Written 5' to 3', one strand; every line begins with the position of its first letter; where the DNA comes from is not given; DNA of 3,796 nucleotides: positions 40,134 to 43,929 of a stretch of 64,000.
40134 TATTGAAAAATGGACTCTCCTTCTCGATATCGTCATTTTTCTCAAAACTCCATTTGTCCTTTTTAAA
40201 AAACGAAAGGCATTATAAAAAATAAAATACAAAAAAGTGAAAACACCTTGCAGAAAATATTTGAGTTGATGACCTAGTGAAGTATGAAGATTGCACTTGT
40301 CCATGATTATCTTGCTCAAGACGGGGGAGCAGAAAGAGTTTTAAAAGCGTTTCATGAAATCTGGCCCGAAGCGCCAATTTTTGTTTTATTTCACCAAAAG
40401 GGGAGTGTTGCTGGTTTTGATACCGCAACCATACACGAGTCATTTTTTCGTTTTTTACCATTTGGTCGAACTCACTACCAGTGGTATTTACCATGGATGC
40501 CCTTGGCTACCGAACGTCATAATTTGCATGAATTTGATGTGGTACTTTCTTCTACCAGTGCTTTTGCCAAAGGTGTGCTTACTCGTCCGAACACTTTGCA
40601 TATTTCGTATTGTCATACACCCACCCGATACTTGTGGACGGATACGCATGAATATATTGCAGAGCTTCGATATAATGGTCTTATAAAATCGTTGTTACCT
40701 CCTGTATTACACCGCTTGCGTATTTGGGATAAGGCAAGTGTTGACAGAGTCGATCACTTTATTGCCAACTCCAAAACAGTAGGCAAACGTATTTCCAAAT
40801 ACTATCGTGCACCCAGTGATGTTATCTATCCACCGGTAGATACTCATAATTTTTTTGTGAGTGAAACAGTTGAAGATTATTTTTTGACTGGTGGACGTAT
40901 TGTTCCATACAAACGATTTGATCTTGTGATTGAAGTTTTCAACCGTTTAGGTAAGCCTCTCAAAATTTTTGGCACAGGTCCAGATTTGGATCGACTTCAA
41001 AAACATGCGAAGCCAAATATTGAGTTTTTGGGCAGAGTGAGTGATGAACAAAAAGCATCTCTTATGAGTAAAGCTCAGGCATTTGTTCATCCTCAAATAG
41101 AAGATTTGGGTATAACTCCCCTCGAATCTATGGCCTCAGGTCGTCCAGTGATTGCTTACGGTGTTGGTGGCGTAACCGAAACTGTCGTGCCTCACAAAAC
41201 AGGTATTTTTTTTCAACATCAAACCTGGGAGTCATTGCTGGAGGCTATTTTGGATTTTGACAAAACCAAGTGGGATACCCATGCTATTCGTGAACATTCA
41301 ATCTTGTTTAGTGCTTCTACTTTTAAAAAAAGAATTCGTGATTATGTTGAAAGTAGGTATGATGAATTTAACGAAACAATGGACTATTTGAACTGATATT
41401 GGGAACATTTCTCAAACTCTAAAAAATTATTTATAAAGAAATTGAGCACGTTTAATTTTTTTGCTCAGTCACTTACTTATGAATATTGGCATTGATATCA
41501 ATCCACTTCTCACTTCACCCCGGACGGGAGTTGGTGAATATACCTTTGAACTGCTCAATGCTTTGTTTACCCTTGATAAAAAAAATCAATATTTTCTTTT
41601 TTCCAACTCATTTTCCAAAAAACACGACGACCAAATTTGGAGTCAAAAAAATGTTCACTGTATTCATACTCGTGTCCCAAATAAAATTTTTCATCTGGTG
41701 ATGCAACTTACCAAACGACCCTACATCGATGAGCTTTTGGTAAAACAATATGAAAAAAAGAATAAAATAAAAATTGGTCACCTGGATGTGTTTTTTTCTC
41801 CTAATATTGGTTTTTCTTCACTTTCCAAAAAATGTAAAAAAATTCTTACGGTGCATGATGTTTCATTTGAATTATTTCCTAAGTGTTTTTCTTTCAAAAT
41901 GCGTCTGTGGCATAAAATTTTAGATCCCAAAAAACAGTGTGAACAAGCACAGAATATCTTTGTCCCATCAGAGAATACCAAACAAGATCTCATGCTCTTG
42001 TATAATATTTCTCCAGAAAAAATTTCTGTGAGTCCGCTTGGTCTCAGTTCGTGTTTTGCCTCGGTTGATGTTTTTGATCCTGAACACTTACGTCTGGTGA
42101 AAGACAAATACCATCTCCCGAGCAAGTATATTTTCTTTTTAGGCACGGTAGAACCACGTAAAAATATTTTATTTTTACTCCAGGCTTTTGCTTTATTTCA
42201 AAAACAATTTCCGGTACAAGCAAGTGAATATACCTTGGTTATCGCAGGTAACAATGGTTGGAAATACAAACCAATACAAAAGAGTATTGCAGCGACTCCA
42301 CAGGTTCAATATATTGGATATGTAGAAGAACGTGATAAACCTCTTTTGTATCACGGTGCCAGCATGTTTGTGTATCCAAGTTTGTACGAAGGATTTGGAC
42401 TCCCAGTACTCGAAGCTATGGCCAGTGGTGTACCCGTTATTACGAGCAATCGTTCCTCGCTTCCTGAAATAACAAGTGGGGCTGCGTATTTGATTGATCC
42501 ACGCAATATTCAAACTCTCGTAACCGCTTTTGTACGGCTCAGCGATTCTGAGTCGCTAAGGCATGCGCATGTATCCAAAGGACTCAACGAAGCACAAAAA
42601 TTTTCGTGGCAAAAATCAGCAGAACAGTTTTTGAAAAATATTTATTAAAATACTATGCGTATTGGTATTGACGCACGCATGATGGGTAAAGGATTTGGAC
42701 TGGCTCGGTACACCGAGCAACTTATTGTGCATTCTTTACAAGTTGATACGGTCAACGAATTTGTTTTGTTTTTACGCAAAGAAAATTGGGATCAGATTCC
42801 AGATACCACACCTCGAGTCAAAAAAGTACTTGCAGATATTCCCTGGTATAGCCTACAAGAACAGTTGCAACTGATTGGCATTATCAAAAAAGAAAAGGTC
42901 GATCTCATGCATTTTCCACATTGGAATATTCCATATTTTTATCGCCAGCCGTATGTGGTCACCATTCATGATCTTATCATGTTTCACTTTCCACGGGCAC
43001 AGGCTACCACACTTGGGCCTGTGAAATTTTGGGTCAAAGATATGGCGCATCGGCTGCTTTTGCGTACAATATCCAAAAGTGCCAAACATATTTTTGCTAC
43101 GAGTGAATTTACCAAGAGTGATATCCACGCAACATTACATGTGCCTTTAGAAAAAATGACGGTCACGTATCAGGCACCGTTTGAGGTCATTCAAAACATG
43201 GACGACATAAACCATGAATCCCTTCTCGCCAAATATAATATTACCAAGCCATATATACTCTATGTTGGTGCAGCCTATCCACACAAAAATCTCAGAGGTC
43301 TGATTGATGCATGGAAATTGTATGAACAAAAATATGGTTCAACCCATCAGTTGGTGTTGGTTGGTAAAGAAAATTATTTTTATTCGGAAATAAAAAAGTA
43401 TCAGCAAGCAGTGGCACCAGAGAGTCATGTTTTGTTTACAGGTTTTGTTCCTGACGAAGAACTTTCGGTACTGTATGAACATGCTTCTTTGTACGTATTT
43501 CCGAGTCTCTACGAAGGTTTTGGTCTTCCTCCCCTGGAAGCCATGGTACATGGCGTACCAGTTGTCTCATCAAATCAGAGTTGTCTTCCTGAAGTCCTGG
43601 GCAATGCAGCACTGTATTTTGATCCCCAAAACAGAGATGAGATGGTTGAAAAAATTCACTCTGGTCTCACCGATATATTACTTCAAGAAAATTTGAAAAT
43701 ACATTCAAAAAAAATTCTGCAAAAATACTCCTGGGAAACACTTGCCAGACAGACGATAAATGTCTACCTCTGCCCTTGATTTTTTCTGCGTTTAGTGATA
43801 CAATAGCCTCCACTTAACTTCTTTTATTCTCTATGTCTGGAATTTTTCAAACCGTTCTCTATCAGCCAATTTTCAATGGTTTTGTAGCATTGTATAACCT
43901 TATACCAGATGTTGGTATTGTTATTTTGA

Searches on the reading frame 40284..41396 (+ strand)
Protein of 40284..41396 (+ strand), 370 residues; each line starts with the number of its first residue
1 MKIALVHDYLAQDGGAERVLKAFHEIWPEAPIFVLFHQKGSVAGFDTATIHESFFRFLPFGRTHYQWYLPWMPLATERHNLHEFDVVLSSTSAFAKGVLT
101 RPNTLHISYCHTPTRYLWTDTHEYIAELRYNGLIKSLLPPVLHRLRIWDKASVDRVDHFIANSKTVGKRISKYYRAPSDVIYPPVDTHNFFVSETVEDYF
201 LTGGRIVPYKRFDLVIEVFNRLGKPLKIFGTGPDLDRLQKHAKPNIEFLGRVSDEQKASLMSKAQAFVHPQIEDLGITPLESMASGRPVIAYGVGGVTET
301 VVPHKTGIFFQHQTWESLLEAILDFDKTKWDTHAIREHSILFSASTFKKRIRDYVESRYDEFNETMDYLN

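Call 123: search_protein_families(library=pfam, proteins=[window:40284-41396:+], max_evalue=0.00001)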
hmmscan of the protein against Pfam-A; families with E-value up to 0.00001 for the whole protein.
window:40284-41396:+ (370 aa): 3 families
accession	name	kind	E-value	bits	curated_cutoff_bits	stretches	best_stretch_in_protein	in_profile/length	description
PF00534.26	Glycos_transf_1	-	1.6e-25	90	26.4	1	197-325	15-155/172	Glycosyl transferases group 1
PF13692.12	Glyco_trans_1_4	-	1.9e-20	74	27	1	200-324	4-138/142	Glycosyl transferases group 1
PF13439.12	Glyco_transf_4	-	2.6e-10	41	28.5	1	14-188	2-169/170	Glycosyltransferase Family 4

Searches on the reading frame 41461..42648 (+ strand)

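Call 123: search_protein_families(library=pfam, proteins=[window:41461-42648:+], max_evalue=0.00001)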
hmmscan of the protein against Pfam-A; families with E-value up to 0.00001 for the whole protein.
window:41461-42648:+ (395 aa): 5 families
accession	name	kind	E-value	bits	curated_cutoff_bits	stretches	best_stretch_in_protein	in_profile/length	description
PF00534.26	Glycos_transf_1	-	3.2e-32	111.9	26.4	1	221-370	15-165/172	Glycosyl transferases group 1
PF13692.12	Glyco_trans_1_4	-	4.6e-28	98.7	27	1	222-361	2-140/142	Glycosyl transferases group 1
PF20706.3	GT4-conflict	-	2.1e-10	40.6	26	1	224-338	200-320/385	Family 4 Glycosyltransferase in conflict systems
PF13439.12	Glyco_transf_4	-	2.5e-08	34.6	28.5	1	23-194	3-165/170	Glycosyltransferase Family 4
PF13524.12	Glyco_trans_1_2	-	8.7e-06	26.2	25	0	255-391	13-143/144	Glycosyl transferase-like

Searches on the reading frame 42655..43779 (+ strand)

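Call 123: search_protein_families(library=pfam, proteins=[window:42655-43779:+], max_evalue=0.00001)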
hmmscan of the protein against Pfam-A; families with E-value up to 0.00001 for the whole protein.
window:42655-43779:+ (374 aa): 4 families
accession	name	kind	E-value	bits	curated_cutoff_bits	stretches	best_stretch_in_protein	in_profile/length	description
PF00534.26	Glycos_transf_1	-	2.1e-32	112.5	26.4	1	197-351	14-169/172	Glycosyl transferases group 1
PF13692.12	Glyco_trans_1_4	-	8.8e-28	97.8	27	1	199-340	2-142/142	Glycosyl transferases group 1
PF20706.3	GT4-conflict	-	3.1e-13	49.9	26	1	174-332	173-334/385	Family 4 Glycosyltransferase in conflict systems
PF13439.12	Glyco_transf_4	-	3.7e-10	40.5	28.5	1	53-172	44-163/170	Glycosyltransferase Family 4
